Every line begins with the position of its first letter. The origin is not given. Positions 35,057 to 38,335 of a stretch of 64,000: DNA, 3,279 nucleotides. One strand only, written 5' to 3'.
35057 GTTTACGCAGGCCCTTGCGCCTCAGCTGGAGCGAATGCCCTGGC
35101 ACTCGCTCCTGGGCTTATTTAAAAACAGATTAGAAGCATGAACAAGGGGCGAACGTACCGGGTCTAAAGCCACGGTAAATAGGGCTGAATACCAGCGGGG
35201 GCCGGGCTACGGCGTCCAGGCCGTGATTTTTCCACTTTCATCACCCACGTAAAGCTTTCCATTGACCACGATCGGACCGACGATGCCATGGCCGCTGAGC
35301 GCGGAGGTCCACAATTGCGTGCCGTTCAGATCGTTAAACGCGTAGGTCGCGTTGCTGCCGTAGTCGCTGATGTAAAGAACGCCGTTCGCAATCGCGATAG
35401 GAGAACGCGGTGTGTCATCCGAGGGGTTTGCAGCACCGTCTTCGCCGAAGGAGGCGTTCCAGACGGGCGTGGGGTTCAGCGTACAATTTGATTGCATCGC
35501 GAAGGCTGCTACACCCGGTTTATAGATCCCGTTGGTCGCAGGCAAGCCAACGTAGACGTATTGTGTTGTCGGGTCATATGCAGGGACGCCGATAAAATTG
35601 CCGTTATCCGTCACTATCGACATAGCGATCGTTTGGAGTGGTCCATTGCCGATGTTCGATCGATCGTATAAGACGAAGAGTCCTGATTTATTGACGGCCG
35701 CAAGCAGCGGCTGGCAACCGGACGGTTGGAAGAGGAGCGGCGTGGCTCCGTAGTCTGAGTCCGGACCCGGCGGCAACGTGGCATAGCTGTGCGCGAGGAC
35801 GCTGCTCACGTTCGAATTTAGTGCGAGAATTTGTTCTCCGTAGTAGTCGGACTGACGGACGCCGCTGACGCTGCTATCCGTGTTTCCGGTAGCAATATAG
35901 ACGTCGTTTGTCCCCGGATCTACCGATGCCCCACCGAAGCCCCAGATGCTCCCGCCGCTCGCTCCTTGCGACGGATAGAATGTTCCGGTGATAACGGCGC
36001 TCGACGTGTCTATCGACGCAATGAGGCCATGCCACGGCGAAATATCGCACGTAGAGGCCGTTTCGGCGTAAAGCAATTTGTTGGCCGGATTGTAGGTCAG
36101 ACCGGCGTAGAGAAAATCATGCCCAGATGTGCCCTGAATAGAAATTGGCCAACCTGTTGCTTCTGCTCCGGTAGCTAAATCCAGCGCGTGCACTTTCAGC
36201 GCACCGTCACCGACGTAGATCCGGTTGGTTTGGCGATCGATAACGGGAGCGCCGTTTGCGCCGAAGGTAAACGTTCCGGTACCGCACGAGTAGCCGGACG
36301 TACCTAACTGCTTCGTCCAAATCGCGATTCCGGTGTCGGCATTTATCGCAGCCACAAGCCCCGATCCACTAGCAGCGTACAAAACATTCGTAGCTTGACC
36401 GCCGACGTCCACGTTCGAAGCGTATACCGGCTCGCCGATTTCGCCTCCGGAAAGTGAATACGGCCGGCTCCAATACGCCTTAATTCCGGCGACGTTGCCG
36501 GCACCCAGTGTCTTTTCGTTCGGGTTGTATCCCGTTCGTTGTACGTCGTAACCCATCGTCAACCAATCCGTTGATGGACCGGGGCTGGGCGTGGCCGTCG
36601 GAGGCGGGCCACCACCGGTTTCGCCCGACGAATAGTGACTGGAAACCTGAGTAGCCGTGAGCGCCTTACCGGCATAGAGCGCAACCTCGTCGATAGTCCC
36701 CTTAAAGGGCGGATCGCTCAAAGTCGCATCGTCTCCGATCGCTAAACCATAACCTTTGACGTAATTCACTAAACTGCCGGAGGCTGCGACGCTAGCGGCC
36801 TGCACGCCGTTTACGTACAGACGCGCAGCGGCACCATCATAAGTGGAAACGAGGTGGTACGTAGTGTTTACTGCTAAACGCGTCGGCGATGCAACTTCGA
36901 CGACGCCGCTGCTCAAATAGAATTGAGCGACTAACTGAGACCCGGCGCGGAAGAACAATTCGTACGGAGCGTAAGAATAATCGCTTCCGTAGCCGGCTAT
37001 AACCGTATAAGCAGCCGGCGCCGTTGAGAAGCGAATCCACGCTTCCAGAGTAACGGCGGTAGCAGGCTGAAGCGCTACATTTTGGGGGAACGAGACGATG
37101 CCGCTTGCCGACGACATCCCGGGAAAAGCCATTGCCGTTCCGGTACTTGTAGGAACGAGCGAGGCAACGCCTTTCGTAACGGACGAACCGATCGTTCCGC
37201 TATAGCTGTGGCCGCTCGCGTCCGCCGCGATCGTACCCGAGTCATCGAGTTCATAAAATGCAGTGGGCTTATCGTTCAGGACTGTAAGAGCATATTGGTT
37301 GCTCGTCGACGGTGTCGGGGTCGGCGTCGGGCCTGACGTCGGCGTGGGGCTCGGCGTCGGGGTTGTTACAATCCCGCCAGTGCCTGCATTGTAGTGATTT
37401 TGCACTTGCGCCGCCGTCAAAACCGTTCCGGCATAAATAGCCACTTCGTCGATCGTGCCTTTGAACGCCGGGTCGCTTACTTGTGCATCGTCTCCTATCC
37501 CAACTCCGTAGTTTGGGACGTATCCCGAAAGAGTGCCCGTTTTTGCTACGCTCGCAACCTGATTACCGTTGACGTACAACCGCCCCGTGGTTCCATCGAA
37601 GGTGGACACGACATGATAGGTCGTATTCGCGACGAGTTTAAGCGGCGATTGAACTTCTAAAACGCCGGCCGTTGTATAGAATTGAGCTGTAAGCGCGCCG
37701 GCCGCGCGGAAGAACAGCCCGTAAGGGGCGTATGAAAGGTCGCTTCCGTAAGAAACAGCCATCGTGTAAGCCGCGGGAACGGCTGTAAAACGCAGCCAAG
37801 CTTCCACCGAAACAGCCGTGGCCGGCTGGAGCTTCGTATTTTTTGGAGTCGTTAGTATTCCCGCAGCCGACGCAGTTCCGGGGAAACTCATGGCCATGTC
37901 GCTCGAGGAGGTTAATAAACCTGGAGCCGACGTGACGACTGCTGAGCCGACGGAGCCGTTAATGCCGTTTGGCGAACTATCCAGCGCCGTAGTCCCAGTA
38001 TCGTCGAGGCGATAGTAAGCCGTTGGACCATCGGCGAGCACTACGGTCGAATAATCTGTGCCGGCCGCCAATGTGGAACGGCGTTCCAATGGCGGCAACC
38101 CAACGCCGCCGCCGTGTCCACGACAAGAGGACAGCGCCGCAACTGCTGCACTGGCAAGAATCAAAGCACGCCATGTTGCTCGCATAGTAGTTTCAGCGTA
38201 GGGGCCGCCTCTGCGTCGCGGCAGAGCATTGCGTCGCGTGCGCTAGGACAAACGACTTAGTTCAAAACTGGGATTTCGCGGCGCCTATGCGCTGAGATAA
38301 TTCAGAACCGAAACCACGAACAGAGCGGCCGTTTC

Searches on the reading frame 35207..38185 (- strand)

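Call 18: search_protein_families(library=ncbifam, proteins=[window:35207-38185:-], max_evalue=0.00001)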
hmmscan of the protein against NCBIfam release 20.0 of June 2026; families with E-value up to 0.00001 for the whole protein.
window:35207-38185:- (992 aa): 3 families
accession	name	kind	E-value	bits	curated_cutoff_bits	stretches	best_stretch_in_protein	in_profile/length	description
NF052521.1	TafC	equivalog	2.1e-14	53.4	410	1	46-271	140-366/373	TafC family fimbrial protein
NF008351.0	PRK11138.1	equivalog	2.6e-11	42.6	423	1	598-685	68-150/394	outer membrane protein assembly factor BamB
TIGR03300.1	assembly_YfgL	equivalog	3e-10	39.3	285.2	0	598-676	64-128/377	outer membrane protein assembly factor BamB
